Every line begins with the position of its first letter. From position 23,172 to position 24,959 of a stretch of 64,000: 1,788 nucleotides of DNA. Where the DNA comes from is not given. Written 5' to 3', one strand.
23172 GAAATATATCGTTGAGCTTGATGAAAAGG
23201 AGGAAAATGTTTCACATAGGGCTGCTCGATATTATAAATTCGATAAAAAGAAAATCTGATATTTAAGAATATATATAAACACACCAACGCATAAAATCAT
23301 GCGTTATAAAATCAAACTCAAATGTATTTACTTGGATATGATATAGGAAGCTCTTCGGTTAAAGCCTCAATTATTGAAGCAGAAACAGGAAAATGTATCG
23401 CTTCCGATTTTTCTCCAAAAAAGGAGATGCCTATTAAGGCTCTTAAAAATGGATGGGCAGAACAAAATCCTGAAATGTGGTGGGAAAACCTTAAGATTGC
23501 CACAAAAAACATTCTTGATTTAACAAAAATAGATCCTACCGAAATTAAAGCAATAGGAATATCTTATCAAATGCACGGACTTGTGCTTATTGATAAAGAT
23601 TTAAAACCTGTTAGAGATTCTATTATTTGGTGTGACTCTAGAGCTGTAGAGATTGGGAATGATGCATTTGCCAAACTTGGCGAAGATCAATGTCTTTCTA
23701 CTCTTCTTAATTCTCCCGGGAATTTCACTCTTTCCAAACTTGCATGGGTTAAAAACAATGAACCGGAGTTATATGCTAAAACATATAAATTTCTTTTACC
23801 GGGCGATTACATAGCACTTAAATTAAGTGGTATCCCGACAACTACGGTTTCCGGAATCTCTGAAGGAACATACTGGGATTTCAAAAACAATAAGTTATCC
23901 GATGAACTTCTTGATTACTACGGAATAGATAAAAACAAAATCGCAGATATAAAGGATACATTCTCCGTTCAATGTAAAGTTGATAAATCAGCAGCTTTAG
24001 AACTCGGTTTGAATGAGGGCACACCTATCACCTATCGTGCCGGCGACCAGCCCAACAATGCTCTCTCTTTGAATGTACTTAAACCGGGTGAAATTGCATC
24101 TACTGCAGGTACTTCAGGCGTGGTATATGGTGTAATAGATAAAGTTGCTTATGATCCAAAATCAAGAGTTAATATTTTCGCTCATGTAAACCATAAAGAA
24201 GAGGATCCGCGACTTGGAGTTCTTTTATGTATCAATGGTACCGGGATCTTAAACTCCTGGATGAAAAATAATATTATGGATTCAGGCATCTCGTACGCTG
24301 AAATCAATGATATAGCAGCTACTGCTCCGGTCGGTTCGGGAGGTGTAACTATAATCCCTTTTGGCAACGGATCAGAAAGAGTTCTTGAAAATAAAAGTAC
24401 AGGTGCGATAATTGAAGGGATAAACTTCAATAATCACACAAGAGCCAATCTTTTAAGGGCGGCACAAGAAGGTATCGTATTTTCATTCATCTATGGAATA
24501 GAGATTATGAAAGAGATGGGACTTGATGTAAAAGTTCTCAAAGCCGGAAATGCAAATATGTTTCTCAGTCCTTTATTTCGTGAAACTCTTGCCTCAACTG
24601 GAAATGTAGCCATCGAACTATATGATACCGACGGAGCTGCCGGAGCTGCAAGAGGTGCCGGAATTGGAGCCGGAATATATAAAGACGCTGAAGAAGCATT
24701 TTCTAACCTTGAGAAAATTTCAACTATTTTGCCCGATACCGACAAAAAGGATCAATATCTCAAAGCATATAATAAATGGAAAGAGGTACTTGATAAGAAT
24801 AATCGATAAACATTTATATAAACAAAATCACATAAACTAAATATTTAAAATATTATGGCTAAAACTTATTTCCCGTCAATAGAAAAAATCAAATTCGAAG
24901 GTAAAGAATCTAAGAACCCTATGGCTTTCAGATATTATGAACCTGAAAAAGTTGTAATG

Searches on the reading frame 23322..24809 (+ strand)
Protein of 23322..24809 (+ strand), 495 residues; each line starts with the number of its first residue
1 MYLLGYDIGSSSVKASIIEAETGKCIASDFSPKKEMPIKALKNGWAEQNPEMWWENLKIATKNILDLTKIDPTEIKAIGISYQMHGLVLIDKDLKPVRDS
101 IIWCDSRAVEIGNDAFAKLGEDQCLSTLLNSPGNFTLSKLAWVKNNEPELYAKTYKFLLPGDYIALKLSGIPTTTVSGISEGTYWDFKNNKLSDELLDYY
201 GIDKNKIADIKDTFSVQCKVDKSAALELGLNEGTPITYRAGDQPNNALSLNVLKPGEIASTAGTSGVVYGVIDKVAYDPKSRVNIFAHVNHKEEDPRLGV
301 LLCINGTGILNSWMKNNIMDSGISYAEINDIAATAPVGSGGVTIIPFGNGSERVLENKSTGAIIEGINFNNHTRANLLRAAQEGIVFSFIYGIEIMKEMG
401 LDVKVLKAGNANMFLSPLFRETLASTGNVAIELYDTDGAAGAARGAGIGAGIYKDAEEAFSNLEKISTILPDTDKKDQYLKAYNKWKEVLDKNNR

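Call 61: find_encoding_contigs(protein=window:23322-24809:+, flank=10000, max_places=1)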
Protein window:23322-24809:+ (495 aa): 18 contigs read that carry it; 1 place shown.
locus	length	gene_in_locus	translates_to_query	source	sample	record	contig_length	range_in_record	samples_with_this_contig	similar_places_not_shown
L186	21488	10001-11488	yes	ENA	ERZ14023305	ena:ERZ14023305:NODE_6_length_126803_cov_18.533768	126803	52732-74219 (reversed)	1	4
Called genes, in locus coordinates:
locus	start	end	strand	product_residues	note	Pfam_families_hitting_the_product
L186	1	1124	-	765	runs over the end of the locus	PF00390:malic, PF03949:Malic_M, PF01515:PTA_PTB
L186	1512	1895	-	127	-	PF11589:DUF3244 (weak)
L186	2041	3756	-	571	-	-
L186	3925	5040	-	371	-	PF01223:Endonuclease_NS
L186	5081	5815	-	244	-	-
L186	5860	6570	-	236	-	PF14289:DUF4369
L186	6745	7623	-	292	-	PF00892:EamA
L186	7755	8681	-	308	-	PF01544:CorA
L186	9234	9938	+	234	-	PF21906:WHD_NrtR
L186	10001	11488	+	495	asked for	PF00370:FGGY_N, PF02782:FGGY_C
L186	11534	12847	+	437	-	PF01261:AP_endonuc_2 (faint), PF27526:XylA2_C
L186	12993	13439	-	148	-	-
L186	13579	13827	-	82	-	PF12637:TSCPD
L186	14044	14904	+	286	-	PF01790:LGT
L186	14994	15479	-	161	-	PF01980:TrmO_N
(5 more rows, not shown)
